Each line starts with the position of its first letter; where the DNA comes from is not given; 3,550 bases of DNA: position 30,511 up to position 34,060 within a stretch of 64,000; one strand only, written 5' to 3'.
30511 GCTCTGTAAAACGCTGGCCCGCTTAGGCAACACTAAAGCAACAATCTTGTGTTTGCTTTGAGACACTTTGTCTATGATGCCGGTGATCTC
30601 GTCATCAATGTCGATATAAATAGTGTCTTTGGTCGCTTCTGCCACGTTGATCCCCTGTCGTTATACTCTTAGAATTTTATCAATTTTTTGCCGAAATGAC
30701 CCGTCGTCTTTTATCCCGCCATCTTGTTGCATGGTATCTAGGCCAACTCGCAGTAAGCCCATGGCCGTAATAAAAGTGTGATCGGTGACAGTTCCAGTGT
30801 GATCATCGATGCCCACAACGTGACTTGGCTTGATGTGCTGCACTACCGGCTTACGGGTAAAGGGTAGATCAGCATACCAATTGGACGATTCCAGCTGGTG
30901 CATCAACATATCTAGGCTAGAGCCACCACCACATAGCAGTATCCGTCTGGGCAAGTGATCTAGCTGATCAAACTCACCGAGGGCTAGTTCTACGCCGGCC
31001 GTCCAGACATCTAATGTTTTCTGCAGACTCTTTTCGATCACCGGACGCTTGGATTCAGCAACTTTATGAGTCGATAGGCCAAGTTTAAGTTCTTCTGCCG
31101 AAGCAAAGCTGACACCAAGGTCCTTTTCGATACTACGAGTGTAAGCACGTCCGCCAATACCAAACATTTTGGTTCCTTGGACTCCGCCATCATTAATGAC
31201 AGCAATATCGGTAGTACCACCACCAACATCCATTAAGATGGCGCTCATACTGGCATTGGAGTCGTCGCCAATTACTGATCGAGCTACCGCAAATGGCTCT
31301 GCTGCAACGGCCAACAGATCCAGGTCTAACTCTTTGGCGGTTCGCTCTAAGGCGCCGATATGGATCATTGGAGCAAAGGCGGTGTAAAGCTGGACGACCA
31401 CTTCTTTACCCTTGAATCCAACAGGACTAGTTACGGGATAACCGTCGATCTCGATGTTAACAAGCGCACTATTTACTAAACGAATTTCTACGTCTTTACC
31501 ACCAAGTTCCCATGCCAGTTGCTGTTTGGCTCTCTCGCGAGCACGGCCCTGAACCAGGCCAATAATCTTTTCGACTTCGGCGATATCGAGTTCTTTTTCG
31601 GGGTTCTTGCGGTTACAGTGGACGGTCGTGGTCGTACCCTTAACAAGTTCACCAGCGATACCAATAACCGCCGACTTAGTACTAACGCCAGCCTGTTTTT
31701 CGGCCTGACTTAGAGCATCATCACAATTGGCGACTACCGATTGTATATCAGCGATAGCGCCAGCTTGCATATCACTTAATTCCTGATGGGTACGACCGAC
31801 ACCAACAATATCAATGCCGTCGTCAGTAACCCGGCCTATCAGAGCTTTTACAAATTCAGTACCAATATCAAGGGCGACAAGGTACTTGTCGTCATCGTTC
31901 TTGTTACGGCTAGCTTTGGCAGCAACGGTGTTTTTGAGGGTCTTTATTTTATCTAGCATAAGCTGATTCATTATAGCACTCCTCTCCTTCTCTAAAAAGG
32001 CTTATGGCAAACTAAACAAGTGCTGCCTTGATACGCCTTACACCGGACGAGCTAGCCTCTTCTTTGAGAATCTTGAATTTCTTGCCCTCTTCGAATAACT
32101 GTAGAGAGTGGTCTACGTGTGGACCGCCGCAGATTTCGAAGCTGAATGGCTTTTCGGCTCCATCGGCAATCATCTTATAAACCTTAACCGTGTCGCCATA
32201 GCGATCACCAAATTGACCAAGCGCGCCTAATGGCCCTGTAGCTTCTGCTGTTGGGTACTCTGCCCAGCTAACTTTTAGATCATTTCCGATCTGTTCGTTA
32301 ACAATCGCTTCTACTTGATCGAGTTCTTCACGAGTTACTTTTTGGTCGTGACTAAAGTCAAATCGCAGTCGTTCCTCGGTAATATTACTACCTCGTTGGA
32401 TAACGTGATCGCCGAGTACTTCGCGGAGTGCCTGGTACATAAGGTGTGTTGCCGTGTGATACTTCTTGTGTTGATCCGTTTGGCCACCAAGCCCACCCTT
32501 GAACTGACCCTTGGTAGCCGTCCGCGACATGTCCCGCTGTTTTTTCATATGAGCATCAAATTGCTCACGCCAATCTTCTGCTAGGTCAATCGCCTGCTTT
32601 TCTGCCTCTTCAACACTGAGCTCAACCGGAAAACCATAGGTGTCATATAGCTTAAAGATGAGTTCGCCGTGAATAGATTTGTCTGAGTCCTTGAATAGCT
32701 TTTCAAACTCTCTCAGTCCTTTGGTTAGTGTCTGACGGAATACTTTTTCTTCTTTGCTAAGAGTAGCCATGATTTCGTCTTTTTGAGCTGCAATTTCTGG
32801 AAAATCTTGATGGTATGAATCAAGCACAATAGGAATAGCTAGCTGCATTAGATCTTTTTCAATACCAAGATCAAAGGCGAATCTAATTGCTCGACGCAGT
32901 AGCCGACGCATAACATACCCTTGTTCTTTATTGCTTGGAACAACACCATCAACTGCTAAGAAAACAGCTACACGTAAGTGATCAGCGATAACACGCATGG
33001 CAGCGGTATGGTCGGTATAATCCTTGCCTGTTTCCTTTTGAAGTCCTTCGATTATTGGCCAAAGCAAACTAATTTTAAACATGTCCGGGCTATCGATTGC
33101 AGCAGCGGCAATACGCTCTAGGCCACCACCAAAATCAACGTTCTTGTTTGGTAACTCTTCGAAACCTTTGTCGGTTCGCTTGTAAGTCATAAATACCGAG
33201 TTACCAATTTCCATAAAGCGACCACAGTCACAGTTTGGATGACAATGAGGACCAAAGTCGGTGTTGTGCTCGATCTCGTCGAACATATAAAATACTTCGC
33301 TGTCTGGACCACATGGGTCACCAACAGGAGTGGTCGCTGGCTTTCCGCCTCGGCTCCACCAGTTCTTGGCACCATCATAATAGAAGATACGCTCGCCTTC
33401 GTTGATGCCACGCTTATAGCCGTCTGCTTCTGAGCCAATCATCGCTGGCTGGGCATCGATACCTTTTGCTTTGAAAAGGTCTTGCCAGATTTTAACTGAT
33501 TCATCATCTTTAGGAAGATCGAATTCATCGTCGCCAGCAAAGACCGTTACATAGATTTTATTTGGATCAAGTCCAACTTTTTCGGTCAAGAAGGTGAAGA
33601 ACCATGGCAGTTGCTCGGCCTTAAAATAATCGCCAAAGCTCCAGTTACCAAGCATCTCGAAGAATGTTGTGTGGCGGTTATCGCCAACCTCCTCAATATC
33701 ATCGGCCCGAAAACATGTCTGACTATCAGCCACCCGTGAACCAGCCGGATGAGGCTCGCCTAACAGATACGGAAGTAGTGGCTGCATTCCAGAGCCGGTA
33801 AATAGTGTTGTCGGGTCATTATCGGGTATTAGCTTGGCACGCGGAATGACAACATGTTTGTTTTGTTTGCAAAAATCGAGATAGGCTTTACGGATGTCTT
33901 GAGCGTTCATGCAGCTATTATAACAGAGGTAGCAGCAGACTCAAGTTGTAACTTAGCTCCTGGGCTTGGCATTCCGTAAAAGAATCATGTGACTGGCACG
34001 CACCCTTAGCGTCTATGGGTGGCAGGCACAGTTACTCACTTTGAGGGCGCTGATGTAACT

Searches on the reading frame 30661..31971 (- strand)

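Call 42: search_protein_families(library=ncbifam, proteins=[window:30661-31971:-], max_evalue=0.00001)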
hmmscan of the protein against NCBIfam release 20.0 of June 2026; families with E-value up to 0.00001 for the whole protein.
window:30661-31971:- (436 aa): 6 families
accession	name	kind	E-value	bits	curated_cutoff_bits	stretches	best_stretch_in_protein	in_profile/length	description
TIGR01174.1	ftsA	equivalog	2.1e-31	109.4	175.85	1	31-301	2-255/371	cell division protein FtsA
NF007009.0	PRK09472.1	equivalog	3.2e-19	69.3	409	1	24-297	3-259/420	cell division protein FtsA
TIGR01175.1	pilM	subfamily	1.8e-09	37.1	133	1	227-360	173-302/348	type IV pilus assembly protein PilM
NF011660.0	PRK15080.1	equivalog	8.9e-09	34.9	182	1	197-315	99-215/277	ethanolamine utilization protein EutJ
NF045709.1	Amuc_1101_fam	equivalog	3.6e-08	32.7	650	1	212-358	148-302/608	Amuc_1101 family PilM-like pilus complex protein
TIGR02529.1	EutJ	subfamily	1.6e-07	31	152.1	1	217-315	89-182/239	ethanolamine utilization protein EutJ family protein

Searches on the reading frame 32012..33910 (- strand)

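Call 42: search_protein_families(library=ncbifam, proteins=[window:32012-33910:-], max_evalue=0.00001)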
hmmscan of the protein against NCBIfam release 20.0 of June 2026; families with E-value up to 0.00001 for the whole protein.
window:32012-33910:- (632 aa): 4 families
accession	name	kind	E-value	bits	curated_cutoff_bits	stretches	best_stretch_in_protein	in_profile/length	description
NF002436.0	PRK01584.1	equivalog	3e-186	620.4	529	1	1-631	1-592/595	alanine--tRNA ligase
TIGR00344.1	alaS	equivalog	4.8e-150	501.5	457.05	2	5-468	1-432/847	alanine--tRNA ligase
TIGR03683.1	A-tRNA_syn_arch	equivalog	2.2e-63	214.8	744.7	3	298-454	321-477/902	alanine--tRNA ligase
NF040865.1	a_tRNA_ed_AlaXM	equivalog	2.2e-13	50.5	300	1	480-631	93-233/234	alanyl-tRNA editing protein AlaXM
